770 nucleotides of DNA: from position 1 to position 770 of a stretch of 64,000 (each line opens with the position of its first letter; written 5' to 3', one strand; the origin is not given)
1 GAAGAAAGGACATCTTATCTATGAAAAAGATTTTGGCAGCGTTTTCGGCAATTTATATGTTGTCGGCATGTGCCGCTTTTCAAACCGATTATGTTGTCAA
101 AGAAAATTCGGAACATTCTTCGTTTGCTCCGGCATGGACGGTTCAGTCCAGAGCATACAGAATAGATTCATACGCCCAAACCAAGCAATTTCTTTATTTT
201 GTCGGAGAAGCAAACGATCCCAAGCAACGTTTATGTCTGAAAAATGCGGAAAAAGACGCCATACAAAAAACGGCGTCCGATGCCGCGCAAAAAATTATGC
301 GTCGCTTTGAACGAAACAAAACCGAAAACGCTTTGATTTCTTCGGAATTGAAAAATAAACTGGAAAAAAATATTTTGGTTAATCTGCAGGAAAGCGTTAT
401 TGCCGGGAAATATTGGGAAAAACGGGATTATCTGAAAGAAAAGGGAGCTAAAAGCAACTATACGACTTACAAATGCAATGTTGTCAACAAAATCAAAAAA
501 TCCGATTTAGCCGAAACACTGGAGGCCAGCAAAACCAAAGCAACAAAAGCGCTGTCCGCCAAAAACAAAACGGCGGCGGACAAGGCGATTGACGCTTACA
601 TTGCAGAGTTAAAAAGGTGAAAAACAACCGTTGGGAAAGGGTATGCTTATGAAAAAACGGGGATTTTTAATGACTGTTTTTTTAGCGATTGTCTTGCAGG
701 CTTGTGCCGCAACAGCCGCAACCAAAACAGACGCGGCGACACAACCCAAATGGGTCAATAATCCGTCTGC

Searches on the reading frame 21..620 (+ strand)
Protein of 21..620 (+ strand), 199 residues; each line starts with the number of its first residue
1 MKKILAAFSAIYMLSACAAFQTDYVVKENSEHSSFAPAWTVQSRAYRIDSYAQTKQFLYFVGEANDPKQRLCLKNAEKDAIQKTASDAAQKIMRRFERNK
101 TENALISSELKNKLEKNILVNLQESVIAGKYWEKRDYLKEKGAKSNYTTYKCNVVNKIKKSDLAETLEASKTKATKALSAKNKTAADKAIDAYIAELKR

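Call 63: search_protein_families(library=pfam, alignment_id=A4, max_evalue=0.000001)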
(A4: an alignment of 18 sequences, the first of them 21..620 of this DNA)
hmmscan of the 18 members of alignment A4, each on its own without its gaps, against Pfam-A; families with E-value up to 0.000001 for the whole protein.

A. member 1, window:21-620:+ (199 aa): 0 families

B. families by the number of members that match (of 18 scanned): 23 families
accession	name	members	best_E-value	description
PF02673.24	BacA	1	1.2e-79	Bacitracin resistance protein BacA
PF04552.19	Sigma54_DBD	1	1.7e-62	Sigma-54, DNA binding domain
PF04262.19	Glu_cys_ligase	1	1.2e-61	Glutamate-cysteine ligase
PF04963.19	Sigma54_CBD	1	5.1e-46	Sigma-54 factor, core binding domain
PF01612.26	DNA_pol_A_exo1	1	1.4e-40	3'-5' exonuclease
PF00005.33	ABC_tran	1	6e-36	ABC transporter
PF13230.11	GATase_4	1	1.4e-32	Glutamine amidotransferases class-II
PF00359.27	PTS_EIIA_2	1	1e-31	Phosphoenolpyruvate-dependent sugar phosphotransferase system, EIIA 2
PF01380.27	SIS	1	4.3e-27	SIS domain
PF13539.11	Peptidase_M15_4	1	1.3e-23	D-alanyl-D-alanine carboxypeptidase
PF13036.11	LpoB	1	2.5e-20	Peptidoglycan-synthase activator LpoB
PF00309.25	Sigma54_AID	1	3.4e-19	Sigma-54 factor, Activator interacting domain (AID)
PF00571.33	CBS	1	3.5e-19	CBS domain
PF02482.25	Ribosomal_S30AE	1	2e-18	Sigma 54 modulation protein / S30EA ribosomal protein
PF13505.12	OMP_b-brl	1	5.5e-17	Outer membrane protein beta-barrel domain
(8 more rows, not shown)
